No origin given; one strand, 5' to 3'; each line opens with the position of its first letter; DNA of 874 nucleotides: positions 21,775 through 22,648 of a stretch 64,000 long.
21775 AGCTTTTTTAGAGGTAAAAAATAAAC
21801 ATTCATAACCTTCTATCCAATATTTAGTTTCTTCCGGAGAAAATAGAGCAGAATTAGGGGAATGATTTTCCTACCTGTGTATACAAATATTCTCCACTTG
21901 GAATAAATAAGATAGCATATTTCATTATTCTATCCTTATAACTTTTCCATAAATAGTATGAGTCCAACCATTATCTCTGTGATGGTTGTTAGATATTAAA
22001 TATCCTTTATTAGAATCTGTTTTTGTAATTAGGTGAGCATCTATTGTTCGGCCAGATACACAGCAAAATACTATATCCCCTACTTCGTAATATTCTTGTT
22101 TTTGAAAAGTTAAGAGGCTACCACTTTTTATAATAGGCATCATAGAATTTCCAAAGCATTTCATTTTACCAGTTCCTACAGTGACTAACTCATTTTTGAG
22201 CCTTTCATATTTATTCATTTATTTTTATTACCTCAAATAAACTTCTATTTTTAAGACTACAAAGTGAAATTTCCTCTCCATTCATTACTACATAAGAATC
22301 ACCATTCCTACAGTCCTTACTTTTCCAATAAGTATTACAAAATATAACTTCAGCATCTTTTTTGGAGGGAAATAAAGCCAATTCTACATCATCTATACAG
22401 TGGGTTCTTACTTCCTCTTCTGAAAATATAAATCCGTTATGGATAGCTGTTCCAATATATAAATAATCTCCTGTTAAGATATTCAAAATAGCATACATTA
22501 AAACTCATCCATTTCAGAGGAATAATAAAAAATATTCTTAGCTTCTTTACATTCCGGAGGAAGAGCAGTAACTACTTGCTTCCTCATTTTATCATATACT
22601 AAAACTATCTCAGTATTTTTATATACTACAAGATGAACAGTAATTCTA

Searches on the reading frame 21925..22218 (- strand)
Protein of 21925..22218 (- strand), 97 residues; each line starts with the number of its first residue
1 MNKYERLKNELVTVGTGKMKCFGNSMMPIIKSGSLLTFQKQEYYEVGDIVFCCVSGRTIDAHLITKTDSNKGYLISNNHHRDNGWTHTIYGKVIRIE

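Call 33: find_encoding_contigs(protein=window:21925-22218:-, flank=1500, max_places=10)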
Protein window:21925-22218:- (97 aa): 24 contigs read that carry it; 9 places shown.
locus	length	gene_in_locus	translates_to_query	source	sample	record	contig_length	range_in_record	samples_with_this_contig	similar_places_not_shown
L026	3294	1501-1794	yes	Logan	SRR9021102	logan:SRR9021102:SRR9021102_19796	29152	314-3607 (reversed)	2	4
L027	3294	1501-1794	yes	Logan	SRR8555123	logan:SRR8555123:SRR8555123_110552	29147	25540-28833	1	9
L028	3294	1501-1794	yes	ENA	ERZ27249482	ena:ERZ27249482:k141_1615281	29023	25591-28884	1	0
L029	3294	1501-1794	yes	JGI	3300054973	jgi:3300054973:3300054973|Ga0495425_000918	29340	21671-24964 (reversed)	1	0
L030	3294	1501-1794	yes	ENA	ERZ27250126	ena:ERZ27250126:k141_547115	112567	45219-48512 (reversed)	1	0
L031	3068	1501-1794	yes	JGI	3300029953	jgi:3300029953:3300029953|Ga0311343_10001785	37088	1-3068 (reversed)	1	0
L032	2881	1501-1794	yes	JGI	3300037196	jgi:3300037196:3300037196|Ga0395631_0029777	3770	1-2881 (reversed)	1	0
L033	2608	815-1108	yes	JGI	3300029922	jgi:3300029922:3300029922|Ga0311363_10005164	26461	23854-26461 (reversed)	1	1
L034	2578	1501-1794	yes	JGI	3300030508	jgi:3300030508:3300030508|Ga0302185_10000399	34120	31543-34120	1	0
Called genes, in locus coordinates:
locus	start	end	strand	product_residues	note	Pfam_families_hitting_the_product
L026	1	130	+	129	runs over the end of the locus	-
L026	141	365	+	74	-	-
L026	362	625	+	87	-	-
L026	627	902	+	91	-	-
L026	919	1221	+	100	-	-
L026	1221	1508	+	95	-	-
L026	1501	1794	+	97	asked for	PF00717:Peptidase_S24 (weak)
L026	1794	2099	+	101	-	-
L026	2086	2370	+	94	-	-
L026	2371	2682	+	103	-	-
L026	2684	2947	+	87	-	-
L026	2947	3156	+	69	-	-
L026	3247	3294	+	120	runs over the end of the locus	?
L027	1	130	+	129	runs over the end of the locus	-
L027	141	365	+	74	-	-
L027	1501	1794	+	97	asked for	PF00717:Peptidase_S24 (weak)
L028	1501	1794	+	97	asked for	PF00717:Peptidase_S24 (weak)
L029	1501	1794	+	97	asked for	PF00717:Peptidase_S24 (weak)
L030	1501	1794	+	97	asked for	PF00717:Peptidase_S24 (weak)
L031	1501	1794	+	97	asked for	PF00717:Peptidase_S24 (weak)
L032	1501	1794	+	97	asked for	PF00717:Peptidase_S24 (weak)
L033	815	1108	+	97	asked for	PF00717:Peptidase_S24 (weak)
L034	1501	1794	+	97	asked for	PF00717:Peptidase_S24 (weak)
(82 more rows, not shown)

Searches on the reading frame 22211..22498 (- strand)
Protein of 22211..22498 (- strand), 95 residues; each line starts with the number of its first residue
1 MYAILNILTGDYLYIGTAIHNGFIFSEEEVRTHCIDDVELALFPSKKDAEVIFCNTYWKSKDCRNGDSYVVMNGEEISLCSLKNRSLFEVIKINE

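Call 13: search_protein_families(library=pfam, proteins=[window:22211-22498:-], max_evalue=1)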
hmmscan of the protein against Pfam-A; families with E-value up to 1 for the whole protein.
window:22211-22498:- (95 aa): 2 families
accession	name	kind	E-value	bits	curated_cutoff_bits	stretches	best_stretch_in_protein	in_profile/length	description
PF05575.17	V_cholerae_RfbT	-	0.044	13.5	27.9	1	19-87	32-101/286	Vibrio cholerae RfbT protein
PF01593.30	Amino_oxidase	-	0.31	10.7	19.8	1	24-69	347-390/443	Flavin containing amine oxidoreductase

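Call 14: search_protein_families(library=phrogs, proteins=[window:22211-22498:-], max_evalue=0.1)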
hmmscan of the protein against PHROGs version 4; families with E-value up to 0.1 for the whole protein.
window:22211-22498:- (95 aa): 0 families
